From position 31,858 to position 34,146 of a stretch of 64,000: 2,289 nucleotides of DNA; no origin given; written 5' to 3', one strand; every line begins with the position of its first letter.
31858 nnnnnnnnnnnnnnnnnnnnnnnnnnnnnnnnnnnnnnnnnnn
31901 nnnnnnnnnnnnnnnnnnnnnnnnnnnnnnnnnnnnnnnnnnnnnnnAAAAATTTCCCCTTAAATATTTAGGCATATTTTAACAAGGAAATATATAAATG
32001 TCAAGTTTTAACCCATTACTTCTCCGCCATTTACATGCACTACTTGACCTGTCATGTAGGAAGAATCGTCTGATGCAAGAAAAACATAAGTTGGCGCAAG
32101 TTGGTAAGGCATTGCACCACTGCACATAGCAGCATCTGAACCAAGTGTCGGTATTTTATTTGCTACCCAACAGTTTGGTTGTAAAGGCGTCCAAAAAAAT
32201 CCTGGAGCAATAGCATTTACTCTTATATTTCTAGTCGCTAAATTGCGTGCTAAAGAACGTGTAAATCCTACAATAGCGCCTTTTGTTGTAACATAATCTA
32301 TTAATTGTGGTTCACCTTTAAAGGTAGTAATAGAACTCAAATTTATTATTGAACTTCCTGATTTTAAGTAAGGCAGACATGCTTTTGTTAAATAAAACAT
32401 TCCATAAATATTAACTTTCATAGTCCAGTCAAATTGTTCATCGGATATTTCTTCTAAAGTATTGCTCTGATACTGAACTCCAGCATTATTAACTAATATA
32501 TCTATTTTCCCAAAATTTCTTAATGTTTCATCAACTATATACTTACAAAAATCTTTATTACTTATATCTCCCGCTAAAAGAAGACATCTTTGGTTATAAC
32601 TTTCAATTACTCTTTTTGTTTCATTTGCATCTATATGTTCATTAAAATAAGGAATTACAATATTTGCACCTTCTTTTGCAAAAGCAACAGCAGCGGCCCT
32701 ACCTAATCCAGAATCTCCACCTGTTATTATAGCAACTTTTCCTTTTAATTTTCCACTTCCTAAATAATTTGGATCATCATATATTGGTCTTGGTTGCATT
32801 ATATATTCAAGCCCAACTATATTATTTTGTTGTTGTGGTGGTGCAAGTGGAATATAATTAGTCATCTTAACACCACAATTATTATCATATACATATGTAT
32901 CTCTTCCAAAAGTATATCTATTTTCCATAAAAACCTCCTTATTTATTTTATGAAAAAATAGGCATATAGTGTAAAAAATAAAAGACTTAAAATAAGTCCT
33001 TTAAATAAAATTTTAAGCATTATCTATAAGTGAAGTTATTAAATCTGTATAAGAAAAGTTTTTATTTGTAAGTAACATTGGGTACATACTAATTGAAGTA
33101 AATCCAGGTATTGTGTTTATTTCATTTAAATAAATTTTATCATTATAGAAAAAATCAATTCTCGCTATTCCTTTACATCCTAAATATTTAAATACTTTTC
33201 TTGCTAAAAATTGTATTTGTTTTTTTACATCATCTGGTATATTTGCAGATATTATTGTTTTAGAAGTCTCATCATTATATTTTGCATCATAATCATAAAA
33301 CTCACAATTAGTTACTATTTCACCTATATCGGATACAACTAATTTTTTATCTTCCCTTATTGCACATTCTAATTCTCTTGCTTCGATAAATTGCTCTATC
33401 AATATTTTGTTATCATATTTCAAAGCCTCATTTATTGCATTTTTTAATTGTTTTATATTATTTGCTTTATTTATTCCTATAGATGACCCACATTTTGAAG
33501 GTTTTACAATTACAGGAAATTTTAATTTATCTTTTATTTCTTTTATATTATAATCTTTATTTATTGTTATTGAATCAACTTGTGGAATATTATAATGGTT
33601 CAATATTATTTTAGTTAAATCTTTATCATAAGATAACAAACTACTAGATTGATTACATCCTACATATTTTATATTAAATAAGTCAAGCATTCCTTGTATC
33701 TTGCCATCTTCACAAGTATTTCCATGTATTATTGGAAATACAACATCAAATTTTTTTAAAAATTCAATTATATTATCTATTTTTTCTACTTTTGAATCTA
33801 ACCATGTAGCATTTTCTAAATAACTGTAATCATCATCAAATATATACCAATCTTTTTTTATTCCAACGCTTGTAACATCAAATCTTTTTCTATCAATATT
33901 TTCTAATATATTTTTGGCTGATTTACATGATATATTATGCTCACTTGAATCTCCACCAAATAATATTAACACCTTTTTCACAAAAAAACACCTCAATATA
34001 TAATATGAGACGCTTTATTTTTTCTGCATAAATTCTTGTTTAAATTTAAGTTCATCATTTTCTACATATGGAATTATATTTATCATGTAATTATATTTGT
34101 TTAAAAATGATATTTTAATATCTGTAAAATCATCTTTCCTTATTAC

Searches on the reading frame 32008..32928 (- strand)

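Call 36: search_protein_families(library=pfam, proteins=[window:32008-32928:-], max_evalue=0.0001)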
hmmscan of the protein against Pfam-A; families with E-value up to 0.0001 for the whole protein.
window:32008-32928:- (306 aa): 4 families
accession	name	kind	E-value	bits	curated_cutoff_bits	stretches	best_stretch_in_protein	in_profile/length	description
PF13561.12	adh_short_C2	-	9.6e-59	199.3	27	1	72-302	5-234/236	Enoyl-(Acyl carrier protein) reductase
PF00106.31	adh_short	-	8.6e-50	169.4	26.6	1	64-251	1-188/195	short chain dehydrogenase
PF08659.16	KR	-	1.1e-12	48.6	22.6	1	67-228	4-165/180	KR domain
PF23441.1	SDR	-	1.1e-06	28.7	27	1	60-249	4-198/258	SDR-like rossmann domain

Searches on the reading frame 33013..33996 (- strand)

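Call 74: search_protein_families(library=pfam, proteins=[window:33013-33996:-], max_evalue=0.0001)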
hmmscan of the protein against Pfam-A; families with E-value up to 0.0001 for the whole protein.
window:33013-33996:- (327 aa): 7 families
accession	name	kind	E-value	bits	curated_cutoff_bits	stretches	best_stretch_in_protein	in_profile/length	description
PF07478.18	Dala_Dala_lig_C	-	2.1e-67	227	24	1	143-324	20-203/204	D-ala D-ala ligase C-terminus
PF01820.27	Dala_Dala_lig_N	-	4.3e-31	108.4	34.6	1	8-114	1-121/121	D-ala D-ala ligase N-terminus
PF02222.28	ATP-grasp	-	2.3e-12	47.3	27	1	132-294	3-160/179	ATP-grasp domain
PF02786.22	CPSase_L_D2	-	1.2e-10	41.7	19.8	1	124-295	1-178/211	Carbamoyl-phosphate synthase L chain, ATP binding domain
PF02655.19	ATP-grasp_3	-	8.7e-08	32.8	23.2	1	128-294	8-154/160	ATP-grasp domain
PF08443.16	RimK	-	6.7e-07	29.5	21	1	131-305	10-175/188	RimK-like ATP-grasp domain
PF13535.11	ATP-grasp_4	-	8.6e-06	25.9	27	1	159-212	2-69/160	ATP-grasp domain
